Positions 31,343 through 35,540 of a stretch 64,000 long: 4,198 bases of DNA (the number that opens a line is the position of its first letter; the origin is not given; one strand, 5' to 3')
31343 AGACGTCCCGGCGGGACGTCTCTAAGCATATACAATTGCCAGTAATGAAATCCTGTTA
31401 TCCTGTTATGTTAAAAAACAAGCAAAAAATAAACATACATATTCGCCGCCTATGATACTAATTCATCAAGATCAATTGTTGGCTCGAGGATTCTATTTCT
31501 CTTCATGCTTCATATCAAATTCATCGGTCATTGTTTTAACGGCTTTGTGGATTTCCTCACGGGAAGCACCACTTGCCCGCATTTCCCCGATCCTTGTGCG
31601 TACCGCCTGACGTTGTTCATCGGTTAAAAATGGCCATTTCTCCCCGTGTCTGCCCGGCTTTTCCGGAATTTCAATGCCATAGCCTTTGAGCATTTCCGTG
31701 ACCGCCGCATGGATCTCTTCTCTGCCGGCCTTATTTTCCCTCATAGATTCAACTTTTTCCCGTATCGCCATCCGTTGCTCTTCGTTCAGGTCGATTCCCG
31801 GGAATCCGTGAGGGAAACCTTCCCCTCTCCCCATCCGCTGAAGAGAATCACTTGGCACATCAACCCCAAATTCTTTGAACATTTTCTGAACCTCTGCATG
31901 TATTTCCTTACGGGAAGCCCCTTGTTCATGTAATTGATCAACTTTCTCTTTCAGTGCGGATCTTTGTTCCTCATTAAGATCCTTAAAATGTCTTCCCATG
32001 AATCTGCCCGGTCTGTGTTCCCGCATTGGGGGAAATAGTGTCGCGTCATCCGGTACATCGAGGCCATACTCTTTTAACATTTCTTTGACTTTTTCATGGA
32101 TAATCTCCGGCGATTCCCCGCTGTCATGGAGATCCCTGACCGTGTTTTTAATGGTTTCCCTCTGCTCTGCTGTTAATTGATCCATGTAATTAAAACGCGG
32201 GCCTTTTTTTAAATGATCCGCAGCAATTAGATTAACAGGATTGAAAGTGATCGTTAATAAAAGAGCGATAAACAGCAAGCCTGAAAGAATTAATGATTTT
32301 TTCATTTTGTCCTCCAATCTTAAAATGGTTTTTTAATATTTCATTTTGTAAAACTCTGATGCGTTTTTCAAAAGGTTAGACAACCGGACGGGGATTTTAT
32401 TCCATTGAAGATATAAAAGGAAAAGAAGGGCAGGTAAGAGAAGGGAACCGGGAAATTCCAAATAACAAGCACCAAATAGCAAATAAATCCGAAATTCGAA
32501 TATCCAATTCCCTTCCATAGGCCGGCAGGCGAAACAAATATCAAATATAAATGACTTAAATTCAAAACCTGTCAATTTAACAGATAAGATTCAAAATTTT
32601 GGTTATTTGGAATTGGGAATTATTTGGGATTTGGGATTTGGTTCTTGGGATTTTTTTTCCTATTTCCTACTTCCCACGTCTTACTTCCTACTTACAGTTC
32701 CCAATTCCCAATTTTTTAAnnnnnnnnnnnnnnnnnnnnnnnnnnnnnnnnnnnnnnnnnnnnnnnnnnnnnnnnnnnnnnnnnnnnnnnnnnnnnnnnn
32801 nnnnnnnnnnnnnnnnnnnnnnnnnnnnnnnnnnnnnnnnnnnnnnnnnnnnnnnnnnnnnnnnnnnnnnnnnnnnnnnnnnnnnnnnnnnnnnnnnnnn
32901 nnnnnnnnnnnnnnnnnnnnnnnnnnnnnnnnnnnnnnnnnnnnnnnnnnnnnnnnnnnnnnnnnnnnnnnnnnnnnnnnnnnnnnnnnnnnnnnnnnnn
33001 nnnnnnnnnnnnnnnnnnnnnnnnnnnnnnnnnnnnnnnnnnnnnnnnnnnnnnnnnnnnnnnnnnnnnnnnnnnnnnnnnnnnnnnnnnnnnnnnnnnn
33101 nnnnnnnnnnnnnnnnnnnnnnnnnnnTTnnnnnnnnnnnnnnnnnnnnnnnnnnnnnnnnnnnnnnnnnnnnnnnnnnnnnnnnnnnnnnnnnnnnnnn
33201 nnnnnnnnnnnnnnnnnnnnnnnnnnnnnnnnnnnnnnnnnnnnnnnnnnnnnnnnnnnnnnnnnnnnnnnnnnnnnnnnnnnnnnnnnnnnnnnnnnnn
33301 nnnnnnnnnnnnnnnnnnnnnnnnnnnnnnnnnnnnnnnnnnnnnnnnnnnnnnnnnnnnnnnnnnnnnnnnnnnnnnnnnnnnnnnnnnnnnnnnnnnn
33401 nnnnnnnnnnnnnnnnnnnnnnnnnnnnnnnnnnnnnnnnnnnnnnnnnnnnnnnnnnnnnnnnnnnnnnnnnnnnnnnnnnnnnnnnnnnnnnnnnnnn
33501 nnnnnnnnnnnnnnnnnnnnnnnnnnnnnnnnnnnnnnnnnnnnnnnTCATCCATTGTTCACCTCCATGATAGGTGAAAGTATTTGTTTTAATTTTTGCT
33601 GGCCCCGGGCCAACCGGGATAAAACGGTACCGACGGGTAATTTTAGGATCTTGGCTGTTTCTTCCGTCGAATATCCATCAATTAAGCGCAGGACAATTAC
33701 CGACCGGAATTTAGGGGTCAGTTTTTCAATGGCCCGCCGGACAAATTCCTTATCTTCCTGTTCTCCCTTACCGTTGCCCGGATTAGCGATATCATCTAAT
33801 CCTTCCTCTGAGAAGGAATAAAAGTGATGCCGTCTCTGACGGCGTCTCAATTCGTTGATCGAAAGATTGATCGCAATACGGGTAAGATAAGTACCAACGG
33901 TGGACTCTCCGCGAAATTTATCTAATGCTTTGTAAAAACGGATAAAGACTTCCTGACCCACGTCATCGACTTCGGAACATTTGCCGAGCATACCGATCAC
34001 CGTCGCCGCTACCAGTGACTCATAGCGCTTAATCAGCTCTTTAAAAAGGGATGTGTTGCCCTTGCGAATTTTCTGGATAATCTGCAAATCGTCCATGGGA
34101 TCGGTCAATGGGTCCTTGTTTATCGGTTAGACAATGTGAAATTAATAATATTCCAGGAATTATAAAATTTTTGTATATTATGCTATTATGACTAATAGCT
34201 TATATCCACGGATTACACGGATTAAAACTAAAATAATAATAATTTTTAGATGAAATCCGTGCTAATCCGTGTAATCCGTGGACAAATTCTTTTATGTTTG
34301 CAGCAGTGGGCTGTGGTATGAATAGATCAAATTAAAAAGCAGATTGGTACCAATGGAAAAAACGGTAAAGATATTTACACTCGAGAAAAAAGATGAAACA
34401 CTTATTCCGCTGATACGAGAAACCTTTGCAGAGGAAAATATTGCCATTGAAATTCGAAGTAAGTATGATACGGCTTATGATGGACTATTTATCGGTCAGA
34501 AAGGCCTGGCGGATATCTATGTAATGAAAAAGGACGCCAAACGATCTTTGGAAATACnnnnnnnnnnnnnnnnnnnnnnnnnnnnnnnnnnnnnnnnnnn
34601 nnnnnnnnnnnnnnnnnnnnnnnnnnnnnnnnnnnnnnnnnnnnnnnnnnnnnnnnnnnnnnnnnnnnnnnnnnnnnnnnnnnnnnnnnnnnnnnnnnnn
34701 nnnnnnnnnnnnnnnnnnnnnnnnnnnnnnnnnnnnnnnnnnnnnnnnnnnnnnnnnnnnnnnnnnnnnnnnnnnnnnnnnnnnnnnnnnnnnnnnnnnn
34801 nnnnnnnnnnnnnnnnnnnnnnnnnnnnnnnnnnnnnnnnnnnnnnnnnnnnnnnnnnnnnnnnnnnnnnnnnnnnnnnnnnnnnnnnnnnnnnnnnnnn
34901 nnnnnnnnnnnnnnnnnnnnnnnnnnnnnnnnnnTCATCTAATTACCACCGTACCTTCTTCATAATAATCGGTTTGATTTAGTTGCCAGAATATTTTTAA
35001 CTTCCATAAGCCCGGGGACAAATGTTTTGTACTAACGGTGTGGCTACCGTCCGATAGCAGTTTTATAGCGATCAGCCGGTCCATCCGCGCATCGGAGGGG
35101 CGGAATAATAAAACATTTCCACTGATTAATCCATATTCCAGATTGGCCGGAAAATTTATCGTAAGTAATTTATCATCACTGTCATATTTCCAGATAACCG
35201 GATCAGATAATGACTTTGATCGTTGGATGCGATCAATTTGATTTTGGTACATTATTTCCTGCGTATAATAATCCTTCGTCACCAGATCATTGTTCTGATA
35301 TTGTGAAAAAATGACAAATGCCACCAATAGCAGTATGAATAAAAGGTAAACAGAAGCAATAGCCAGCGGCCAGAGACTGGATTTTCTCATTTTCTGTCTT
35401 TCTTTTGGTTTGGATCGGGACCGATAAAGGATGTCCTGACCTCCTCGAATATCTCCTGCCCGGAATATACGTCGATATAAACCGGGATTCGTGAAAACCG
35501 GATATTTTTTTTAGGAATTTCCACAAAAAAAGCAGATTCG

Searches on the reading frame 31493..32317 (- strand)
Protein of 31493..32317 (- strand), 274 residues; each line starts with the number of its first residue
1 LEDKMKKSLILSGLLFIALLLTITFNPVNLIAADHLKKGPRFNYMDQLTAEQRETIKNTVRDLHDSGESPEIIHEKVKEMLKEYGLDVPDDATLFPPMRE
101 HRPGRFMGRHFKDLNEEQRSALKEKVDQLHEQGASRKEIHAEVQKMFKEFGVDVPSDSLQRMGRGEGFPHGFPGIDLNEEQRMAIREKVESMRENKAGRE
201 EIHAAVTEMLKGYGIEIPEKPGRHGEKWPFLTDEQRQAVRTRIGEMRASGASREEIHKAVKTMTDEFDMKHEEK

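Call 72: search_protein_families(library=pfam, proteins=[window:31493-32317:-], max_evalue=0.00001)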
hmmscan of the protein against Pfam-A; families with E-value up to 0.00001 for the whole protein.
window:31493-32317:- (274 aa): 3 families
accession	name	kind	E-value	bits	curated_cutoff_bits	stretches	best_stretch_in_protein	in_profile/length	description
PF16469.10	NPA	-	4.8e-08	34.1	27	0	43-83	10-46/123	Nematode polyprotein allergen ABA-1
PF01468.23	GA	-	6.1e-07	30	24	0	111-128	18-35/55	GA module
PF11304.13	DUF3106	-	2.4e-06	28.4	24.3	0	226-261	53-89/104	Protein of unknown function (DUF3106)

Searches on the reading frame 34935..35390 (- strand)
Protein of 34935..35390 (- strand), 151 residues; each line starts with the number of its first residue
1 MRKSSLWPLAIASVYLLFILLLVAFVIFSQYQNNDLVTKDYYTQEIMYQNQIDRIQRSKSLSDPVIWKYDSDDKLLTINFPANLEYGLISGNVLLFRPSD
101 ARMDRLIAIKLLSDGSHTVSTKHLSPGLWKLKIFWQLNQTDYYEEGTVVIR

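Call 72: search_protein_families(library=pfam, proteins=[window:34935-35390:-], max_evalue=0.00001)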
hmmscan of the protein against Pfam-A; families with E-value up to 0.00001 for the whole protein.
window:34935-35390:- (151 aa): 1 family
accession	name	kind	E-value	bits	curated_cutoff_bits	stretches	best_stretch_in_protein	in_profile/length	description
PF05751.16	FixH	-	9e-16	58.6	23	1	7-148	4-149/150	FixH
